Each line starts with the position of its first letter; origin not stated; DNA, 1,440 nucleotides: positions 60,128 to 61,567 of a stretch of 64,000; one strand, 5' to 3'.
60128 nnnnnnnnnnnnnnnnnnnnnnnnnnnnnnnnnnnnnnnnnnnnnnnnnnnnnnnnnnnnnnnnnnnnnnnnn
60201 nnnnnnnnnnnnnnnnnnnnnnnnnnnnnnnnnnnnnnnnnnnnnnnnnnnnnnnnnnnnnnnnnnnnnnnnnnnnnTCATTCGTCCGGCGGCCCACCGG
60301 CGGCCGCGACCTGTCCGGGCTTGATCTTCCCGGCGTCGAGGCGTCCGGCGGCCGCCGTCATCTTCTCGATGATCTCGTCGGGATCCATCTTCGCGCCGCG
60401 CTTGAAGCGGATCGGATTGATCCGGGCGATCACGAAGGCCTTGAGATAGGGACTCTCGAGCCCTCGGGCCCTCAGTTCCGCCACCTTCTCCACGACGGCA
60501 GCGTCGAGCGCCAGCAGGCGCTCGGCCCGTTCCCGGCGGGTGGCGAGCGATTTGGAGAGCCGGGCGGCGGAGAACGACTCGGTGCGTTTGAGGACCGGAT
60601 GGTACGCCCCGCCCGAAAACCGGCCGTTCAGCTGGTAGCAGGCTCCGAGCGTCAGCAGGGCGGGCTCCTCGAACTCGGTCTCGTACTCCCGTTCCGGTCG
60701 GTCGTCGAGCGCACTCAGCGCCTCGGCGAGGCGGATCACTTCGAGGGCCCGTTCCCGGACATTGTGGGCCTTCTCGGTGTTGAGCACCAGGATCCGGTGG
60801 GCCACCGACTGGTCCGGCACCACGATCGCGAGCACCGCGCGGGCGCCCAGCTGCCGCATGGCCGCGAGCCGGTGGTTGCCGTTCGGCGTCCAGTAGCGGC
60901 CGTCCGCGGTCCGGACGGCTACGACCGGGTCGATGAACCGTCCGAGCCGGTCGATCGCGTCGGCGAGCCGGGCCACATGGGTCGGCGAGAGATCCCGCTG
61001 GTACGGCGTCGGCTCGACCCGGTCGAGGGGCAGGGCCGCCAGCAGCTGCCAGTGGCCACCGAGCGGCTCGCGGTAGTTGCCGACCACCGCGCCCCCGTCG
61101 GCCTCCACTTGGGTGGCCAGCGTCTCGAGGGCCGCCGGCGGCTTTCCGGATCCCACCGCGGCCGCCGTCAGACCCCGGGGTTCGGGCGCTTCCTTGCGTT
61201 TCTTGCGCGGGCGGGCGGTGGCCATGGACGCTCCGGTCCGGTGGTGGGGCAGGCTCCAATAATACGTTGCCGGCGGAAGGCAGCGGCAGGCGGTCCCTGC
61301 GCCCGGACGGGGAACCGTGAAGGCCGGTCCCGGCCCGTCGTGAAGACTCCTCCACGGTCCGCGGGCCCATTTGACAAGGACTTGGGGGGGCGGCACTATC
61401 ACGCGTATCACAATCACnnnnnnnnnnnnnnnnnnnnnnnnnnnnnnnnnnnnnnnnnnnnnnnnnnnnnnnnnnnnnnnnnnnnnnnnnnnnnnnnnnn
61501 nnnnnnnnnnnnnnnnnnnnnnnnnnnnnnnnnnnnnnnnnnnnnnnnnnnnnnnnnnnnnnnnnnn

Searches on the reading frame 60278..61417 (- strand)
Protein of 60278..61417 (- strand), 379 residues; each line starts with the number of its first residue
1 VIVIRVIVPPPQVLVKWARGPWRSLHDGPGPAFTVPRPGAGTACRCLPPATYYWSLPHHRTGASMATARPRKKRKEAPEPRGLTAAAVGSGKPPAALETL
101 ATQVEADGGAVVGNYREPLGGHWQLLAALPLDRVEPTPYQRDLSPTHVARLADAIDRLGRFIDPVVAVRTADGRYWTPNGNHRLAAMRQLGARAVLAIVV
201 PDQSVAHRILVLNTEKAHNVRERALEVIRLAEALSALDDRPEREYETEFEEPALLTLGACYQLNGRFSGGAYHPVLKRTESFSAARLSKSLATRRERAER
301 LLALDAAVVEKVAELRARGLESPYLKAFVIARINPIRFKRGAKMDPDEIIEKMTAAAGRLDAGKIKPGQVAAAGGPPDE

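Call 20: search_protein_families(library=ncbifam, proteins=[window:60278-61417:-], max_evalue=0.001)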
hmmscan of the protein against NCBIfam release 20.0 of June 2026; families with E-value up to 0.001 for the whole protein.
window:60278-61417:- (379 aa): 1 family
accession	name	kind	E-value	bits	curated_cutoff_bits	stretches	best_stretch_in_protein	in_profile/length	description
TIGR04285.1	nucleoid_noc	exception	2.4e-05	23.8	315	1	128-213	4-91/255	nucleoid occlusion protein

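Call 21: search_protein_families(library=pfam, proteins=[window:60278-61417:-], max_evalue=0.001)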
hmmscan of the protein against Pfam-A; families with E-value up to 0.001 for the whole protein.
window:60278-61417:- (379 aa): 0 families
